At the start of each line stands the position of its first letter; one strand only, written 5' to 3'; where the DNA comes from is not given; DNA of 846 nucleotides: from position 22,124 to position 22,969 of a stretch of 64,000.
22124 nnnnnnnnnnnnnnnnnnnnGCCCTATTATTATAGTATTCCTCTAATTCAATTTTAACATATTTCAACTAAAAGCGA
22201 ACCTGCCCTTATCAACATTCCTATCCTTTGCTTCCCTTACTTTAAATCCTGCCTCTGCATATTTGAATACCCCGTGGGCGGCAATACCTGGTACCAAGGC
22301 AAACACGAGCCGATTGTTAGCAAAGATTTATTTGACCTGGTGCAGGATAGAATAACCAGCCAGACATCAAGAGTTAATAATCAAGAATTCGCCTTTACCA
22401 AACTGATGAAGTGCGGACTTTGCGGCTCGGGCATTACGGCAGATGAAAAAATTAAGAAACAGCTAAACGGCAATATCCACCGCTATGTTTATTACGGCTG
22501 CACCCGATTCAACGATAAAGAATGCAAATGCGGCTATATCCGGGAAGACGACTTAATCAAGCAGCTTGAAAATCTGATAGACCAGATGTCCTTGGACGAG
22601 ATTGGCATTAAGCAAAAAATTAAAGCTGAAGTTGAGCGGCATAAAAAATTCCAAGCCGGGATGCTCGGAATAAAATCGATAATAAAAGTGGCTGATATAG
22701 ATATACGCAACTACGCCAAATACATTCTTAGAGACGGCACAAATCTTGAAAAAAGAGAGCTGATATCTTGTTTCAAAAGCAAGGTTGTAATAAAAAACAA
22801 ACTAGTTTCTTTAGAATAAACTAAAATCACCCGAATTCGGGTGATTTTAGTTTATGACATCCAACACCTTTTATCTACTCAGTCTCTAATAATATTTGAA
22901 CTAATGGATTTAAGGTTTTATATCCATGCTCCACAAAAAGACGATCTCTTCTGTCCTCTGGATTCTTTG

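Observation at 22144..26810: AT-rich island at the tRNA-Gln 3' end with a 5-gene HNH / ABC-ATPase / HEPN operon (candidate multi-component defense system)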

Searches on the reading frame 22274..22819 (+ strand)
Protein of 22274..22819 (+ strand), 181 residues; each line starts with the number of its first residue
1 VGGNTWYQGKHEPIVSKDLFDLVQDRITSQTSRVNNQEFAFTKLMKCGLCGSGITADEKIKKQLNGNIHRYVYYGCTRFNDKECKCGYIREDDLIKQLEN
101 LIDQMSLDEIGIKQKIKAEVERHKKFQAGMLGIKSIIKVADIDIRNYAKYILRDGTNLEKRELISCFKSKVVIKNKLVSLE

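Call 4: search_protein_families(library=pfam, proteins=[window:22274-22819:+], max_evalue=0.01)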
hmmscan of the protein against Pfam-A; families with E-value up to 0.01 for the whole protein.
window:22274-22819:+ (181 aa): 2 families
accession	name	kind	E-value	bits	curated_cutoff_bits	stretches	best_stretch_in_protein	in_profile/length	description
PF13408.12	Zn_ribbon_recom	-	1.4e-09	38.7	25.3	1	41-100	2-55/58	Recombinase zinc beta ribbon domain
PF07508.19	Recombinase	-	0.00067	20.3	21.1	1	7-28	79-100/102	Recombinase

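Call 5: search_protein_families(library=ncbifam, proteins=[window:22274-22819:+], max_evalue=0.01)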
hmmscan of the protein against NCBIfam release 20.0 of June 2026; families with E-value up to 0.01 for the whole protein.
window:22274-22819:+ (181 aa): 3 families
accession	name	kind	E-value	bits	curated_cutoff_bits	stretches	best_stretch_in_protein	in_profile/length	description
NF047343.1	SCCmet_CcrB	equivalog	3e-09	36.1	900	1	8-124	260-381/542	cassette chromosome recombinase CcrB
NF041201.1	recomb_XisF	equivalog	7.6e-07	28.4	375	1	8-106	256-357/465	fdxN element excision recombinase XisF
NF047347.1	SCCmet_CcrC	equivalog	8.6e-06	24.5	900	1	8-86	264-349/558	cassette chromosome recombinase CcrC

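Call 6: search_protein_families(library=padloc, proteins=[window:22274-22819:+], max_evalue=0.01)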
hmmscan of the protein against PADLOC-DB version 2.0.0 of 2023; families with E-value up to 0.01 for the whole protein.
window:22274-22819:+ (181 aa): 0 families
